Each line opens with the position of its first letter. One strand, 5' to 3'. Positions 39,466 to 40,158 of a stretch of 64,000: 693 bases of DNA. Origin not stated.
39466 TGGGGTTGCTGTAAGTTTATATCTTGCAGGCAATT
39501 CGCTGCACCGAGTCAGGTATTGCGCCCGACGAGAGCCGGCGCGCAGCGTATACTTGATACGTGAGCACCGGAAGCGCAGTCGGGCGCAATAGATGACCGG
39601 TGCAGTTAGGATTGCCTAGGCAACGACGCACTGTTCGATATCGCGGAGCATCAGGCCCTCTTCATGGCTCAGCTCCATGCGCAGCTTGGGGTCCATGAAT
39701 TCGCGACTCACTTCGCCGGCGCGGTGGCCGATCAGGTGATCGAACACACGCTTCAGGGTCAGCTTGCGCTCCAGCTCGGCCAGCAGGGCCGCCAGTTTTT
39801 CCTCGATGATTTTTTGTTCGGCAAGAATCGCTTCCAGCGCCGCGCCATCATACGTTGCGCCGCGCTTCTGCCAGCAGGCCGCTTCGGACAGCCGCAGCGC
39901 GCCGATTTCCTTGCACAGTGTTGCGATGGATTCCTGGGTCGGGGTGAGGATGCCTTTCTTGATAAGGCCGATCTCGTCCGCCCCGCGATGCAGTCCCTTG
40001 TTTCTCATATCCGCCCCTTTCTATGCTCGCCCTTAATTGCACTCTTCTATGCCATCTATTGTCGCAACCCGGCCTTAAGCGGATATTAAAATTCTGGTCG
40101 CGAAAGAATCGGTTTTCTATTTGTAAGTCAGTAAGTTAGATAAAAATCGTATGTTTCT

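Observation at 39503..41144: Two direct copies of an approximately 85-nt conserved element flanking a two-gene cassette; copy A sits in a 103-nt nested hairpin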

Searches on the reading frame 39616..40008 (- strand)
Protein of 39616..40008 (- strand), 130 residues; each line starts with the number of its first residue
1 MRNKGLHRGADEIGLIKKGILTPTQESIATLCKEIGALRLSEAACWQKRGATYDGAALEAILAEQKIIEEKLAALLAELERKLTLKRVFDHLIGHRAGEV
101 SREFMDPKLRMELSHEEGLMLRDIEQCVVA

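Call 11: search_protein_families(library=pfam, proteins=[window:39616-40008:-], max_evalue=0.01)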
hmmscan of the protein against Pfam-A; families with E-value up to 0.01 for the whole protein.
window:39616-40008:- (130 aa): 0 families

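Call 12: find_encoding_contigs(protein=window:39616-40008:-, flank=6000, max_places=10)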
Protein window:39616-40008:- (130 aa): 1 contig read that carries it; 1 place shown.
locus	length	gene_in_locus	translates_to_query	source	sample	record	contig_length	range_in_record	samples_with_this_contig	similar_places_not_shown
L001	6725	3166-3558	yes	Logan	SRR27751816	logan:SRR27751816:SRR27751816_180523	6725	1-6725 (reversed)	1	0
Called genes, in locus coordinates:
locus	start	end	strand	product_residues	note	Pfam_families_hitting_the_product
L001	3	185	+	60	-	?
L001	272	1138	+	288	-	-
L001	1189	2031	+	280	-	PF02654:CobS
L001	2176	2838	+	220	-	PF04366:Ysc84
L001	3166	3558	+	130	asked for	-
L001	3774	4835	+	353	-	PF03462:PCRF, PF00472:RF-1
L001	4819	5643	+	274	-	PF17827:PrmC_N, PF07669:Eco57I, PF05175:MTS, PF07021:MetW (weak), PF13489:Methyltransf_23 (weak), PF13847:Methyltransf_31, PF08242:Methyltransf_12, PF13649:Methyltransf_25, +1 more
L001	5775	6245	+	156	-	PF13763:DUF4167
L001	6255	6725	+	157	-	?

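Call 63: find_homologous_proteins(query=window:39616-40008:-, max_evalue=0.00001)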
Query window:39616-40008:- (130 aa): 4 proteins with E <= 0.00001 among 516 candidates.
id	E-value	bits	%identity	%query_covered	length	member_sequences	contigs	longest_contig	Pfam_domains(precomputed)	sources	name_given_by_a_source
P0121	1.1e-76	273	100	100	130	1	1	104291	-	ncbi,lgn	ncbi:MAG: hypothetical protein AB7G06_01800 [Bdellovibrionales bacterium]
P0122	3.3e-38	149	60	99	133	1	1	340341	-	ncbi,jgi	jgi:hypothetical protein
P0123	1.2e-33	134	55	100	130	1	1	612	-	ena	-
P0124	2.1e-25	107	48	100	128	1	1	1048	-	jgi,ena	jgi:predicted kinase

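Call 64: find_encoding_contigs(protein=P0122, flank=8000, max_places=3)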
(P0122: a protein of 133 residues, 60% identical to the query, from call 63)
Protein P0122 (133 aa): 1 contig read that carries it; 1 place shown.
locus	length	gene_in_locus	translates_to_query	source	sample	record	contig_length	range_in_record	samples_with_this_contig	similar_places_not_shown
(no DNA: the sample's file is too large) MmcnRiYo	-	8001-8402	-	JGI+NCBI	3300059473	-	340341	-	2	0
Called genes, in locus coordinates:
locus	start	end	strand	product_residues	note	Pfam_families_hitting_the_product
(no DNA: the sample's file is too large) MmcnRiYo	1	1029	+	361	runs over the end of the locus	PF00482:T2SSF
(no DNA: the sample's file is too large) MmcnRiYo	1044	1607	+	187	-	PF05307:Bundlin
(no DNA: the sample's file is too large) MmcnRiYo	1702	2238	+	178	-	-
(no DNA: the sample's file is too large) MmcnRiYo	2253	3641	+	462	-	PF07963:N_methyl, PF13884:Peptidase_S74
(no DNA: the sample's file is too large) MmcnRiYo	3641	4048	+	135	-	-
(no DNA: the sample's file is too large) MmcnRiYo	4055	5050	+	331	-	PF00044:Gp_dh_N, PF02800:Gp_dh_C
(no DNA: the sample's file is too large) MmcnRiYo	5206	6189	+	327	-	-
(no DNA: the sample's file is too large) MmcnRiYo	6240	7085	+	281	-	PF02654:CobS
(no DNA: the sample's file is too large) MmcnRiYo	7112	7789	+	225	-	PF04366:Ysc84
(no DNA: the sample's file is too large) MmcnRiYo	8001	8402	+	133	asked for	-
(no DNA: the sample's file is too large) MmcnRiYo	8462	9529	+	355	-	PF03462:PCRF, PF00472:RF-1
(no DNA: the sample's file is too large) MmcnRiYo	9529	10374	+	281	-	PF17827:PrmC_N, PF05175:MTS, PF06325:PrmA (weak), PF13847:Methyltransf_31, PF08241:Methyltransf_11 (faint), PF08242:Methyltransf_12 (faint), PF13649:Methyltransf_25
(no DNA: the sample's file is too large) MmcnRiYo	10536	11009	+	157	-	PF13763:DUF4167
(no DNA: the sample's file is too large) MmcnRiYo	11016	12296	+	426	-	PF00919:UPF0004, PF04055:Radical_SAM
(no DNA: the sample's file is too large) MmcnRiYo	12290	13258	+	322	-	PF02881:SRP54_N, PF06414:Zeta_toxin, PF00448:SRP54, PF13604:AAA_30 (faint), PF13207:AAA_17 (faint)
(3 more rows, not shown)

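Call 65: find_encoding_contigs(protein=P0121, flank=10000, max_places=3)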
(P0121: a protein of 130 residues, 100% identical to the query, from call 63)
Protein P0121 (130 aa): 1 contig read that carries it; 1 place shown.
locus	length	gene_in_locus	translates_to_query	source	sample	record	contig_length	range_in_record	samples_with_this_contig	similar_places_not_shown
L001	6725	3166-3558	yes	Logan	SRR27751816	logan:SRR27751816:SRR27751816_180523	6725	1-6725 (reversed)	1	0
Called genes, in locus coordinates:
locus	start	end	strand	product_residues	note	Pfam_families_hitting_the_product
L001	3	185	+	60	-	?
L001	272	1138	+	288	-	-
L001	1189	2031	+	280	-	PF02654:CobS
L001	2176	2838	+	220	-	PF04366:Ysc84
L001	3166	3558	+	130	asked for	-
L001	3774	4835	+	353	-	PF03462:PCRF, PF00472:RF-1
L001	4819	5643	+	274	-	PF17827:PrmC_N, PF07669:Eco57I, PF05175:MTS, PF07021:MetW (weak), PF13489:Methyltransf_23 (weak), PF13847:Methyltransf_31, PF08242:Methyltransf_12, PF13649:Methyltransf_25, +1 more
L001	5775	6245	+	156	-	PF13763:DUF4167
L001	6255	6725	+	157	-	?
